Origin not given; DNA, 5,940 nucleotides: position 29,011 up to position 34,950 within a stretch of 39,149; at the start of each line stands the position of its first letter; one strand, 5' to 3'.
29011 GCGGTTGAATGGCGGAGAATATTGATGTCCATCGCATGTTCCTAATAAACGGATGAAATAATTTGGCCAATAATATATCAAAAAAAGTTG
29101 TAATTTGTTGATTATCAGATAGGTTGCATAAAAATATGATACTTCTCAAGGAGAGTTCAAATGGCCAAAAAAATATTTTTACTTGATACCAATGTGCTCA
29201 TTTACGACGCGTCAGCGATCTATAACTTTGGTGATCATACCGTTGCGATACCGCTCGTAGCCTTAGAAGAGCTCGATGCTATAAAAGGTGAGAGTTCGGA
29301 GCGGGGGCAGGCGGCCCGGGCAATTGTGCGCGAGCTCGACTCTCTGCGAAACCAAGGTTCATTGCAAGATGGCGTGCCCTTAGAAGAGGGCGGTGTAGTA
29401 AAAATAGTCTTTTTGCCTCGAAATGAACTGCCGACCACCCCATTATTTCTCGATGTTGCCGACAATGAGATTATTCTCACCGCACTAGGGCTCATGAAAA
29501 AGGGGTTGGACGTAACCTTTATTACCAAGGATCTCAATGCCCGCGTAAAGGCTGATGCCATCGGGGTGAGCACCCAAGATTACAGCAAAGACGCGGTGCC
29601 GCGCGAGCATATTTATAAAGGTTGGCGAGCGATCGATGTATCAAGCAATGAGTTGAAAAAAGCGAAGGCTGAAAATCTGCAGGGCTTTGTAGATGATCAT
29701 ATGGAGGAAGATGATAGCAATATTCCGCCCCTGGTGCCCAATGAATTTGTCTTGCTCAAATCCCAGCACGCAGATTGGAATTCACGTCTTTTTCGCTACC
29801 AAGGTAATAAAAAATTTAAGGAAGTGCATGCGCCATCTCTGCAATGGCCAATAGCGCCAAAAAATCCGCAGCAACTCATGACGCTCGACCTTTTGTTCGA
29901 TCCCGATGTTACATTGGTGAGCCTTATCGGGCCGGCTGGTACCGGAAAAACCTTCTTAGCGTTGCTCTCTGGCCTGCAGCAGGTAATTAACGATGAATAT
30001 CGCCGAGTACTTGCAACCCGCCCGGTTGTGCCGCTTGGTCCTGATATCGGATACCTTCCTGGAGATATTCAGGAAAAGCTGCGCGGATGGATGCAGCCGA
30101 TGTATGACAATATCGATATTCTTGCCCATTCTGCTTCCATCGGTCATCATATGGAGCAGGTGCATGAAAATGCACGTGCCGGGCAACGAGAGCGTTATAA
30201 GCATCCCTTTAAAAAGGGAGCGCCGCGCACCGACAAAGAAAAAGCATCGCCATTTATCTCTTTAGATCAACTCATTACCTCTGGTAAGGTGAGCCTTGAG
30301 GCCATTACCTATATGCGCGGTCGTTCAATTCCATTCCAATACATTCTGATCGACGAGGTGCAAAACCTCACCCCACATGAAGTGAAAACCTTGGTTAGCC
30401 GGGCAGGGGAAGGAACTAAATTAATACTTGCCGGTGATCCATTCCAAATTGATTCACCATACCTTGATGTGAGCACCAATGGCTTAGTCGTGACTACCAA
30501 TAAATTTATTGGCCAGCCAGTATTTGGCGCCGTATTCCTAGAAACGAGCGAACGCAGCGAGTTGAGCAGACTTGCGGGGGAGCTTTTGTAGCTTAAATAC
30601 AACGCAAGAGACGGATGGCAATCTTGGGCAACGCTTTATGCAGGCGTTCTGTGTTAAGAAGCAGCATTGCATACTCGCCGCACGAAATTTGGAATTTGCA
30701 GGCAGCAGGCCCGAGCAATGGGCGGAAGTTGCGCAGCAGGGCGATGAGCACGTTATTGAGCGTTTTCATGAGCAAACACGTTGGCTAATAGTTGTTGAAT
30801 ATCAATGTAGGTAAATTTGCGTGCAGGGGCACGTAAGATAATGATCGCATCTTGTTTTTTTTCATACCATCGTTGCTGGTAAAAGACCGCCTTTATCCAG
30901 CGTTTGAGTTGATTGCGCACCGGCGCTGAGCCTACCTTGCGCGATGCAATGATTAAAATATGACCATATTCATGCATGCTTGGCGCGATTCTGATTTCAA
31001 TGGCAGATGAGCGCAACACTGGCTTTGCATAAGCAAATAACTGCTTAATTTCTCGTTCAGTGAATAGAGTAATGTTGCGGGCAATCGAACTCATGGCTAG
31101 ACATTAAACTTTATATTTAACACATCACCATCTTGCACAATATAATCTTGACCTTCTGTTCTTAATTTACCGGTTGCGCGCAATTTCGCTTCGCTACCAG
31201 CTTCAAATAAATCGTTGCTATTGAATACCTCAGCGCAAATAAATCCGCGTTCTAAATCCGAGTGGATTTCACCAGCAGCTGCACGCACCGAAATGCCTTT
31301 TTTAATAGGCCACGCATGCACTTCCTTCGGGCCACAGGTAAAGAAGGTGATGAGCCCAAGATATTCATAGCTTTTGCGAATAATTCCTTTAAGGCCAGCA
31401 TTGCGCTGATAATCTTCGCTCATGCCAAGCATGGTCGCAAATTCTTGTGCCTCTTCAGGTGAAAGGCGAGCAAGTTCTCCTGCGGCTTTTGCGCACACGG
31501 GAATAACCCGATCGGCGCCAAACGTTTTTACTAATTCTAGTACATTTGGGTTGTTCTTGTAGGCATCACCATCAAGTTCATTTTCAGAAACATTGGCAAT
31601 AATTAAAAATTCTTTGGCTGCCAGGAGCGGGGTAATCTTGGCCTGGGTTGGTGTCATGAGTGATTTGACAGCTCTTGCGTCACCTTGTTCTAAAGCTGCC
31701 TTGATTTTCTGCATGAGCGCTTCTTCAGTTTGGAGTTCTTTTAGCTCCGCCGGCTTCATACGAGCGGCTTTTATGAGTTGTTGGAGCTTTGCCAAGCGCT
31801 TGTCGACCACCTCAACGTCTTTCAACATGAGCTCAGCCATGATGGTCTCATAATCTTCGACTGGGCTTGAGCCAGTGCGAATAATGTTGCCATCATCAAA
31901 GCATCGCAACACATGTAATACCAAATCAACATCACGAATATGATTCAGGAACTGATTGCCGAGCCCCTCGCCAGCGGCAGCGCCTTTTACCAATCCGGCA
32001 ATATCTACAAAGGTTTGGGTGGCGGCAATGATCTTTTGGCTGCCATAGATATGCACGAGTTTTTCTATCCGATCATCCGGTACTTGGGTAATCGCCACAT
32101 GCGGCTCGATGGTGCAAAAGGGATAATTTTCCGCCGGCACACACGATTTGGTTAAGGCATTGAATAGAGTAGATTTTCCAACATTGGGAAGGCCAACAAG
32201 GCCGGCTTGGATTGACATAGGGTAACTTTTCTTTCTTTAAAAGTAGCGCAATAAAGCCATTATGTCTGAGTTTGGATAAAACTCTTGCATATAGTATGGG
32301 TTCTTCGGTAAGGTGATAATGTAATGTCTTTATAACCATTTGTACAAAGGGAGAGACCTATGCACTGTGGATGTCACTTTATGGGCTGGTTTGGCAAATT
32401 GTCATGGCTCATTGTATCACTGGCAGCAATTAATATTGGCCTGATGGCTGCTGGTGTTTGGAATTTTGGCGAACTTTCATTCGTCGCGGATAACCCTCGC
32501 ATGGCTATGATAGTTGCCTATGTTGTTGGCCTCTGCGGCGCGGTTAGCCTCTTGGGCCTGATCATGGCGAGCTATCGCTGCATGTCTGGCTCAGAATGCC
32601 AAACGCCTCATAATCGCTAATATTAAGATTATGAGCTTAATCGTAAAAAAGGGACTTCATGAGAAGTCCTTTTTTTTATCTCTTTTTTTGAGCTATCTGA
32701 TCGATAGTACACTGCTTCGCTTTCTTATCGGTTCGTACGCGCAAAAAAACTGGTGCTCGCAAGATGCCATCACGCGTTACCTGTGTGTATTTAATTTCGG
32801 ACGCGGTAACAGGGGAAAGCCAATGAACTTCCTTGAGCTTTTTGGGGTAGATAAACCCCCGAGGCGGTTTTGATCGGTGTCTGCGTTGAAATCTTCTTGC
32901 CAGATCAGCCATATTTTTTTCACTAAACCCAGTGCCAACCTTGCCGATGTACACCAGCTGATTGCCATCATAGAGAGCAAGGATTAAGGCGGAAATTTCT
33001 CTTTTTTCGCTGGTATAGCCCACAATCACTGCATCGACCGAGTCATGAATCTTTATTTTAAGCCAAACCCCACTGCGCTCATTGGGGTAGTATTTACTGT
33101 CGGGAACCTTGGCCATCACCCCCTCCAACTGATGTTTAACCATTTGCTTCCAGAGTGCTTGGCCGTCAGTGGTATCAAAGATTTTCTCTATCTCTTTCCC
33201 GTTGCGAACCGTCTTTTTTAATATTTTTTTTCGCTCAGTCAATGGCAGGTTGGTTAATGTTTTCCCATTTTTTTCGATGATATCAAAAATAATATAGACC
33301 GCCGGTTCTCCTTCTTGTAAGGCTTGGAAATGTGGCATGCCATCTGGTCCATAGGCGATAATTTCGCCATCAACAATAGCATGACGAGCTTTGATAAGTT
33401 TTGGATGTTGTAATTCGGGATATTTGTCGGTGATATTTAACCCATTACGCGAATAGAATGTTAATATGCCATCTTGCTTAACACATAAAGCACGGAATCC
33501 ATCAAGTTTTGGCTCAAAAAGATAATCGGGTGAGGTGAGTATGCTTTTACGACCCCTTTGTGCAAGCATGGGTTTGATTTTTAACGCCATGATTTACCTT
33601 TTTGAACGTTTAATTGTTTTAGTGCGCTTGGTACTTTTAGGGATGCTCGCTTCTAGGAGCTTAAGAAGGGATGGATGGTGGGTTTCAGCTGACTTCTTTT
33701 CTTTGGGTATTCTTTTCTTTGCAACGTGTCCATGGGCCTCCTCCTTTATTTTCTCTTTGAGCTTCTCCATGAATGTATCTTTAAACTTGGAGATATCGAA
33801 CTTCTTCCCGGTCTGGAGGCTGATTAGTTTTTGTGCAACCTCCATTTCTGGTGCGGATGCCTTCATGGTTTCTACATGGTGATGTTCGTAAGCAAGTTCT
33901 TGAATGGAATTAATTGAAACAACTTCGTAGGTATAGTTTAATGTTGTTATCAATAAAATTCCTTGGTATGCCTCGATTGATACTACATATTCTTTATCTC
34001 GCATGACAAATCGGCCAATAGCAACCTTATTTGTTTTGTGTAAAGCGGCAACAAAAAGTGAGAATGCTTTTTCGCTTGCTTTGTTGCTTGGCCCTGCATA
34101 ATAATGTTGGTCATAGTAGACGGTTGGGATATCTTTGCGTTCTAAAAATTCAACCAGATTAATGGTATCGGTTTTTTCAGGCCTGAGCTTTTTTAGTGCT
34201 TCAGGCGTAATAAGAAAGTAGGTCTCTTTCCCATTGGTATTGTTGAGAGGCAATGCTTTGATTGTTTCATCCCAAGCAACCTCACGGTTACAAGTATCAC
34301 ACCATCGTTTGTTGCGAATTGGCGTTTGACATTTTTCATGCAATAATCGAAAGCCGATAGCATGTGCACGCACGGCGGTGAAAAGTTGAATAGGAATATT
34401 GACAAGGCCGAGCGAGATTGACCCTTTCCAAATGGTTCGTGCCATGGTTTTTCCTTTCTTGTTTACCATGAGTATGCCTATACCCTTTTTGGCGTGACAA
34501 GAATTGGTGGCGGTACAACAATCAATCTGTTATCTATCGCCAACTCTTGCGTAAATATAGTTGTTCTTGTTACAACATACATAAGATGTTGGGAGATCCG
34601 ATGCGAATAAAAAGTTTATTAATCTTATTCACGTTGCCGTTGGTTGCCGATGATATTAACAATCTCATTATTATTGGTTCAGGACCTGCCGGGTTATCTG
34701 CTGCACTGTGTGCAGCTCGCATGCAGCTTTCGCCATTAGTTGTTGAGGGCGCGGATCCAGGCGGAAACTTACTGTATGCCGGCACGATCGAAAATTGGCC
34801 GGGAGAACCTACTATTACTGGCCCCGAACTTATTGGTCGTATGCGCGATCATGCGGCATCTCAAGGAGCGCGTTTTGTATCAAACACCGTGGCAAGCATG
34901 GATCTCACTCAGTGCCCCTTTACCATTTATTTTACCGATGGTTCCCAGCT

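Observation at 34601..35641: Second, atypical thioredoxin-reductase paralog: hydrophobic leader, CPIC centre, Cys-rich CPDC tail, start-stop overlap with a P-type ATPase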

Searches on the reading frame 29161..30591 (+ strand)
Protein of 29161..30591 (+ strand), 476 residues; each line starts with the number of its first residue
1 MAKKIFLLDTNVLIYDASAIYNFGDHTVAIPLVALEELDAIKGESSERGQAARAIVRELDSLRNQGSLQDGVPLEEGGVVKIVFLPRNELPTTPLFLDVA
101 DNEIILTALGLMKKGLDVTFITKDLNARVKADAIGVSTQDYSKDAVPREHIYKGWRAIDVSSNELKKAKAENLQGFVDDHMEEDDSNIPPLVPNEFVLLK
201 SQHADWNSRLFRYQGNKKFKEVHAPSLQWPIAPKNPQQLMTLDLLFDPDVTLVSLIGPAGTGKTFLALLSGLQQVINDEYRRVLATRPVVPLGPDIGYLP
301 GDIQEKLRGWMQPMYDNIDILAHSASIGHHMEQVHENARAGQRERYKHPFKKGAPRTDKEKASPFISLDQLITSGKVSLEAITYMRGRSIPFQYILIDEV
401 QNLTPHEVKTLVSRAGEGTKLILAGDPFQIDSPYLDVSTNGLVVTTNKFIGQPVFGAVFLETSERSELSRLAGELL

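Call 45: search_protein_families(library=pfam, proteins=[window:29161-30591:+], max_evalue=0.0001)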
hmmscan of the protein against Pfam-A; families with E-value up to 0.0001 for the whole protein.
window:29161-30591:+ (476 aa): 5 families
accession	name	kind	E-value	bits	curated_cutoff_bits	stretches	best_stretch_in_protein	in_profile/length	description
PF02562.22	PhoH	-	5.8e-42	143.9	27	1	231-461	2-187/205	PhoH-like protein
PF13638.12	PIN_4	-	4.1e-23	82.5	21.9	1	6-141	1-131/132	PIN domain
PF13604.12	AAA_30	-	1e-06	29.1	27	0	393-432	90-130/191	AAA domain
PF13245.12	AAA_19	-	2.9e-05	24.7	25.1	0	387-430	86-129/134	AAA domain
PF13401.12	AAA_22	-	7.6e-05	23.5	27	0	393-429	86-125/130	AAA domain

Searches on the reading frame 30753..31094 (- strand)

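Call 45: search_protein_families(library=pfam, proteins=[window:30753-31094:-], max_evalue=0.0001)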
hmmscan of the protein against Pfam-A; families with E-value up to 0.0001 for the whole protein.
window:30753-31094:- (113 aa): 1 family
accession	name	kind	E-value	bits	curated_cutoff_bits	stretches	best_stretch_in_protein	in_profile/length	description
PF00825.24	Ribonuclease_P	-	6.4e-13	49.1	22.3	1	6-108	3-106/109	Ribonuclease P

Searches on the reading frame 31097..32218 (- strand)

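Call 45: search_protein_families(library=pfam, proteins=[window:31097-32218:-], max_evalue=0.0001)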
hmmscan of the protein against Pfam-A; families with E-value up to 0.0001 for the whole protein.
window:31097-32218:- (373 aa): 3 families
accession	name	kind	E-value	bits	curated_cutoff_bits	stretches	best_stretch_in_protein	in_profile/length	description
PF06071.19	YchF-GTPase_C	-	1.3e-34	118.6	27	1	289-372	1-84/84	Protein of unknown function (DUF933)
PF01926.29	MMR_HSR1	-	1.1e-19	71.1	21.9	1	5-114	2-86/113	50S ribosome-binding GTPase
PF02421.24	FeoB_N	-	1.5e-07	31.5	27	1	5-51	3-49/156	Ferrous iron transport protein B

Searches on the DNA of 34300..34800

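Call 16: search_rna_families(source=window, start=34300, end=34800, threshold=evalue, max_evalue=10)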
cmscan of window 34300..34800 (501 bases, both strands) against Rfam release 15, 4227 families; matches with E-value up to 10: 2.
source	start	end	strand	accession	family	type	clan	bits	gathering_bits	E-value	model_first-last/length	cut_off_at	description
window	34570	34642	+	RF02443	SpR08_sRNA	Gene; sRNA;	-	16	80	6.4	1-73/73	no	Streptococcus sRNA SpR08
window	34644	34716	+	RF00070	SNORD29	Gene; snRNA; snoRNA; CD-box;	CL00051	14.6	48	5.8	1-65/65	no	Small nucleolar RNA SNORD29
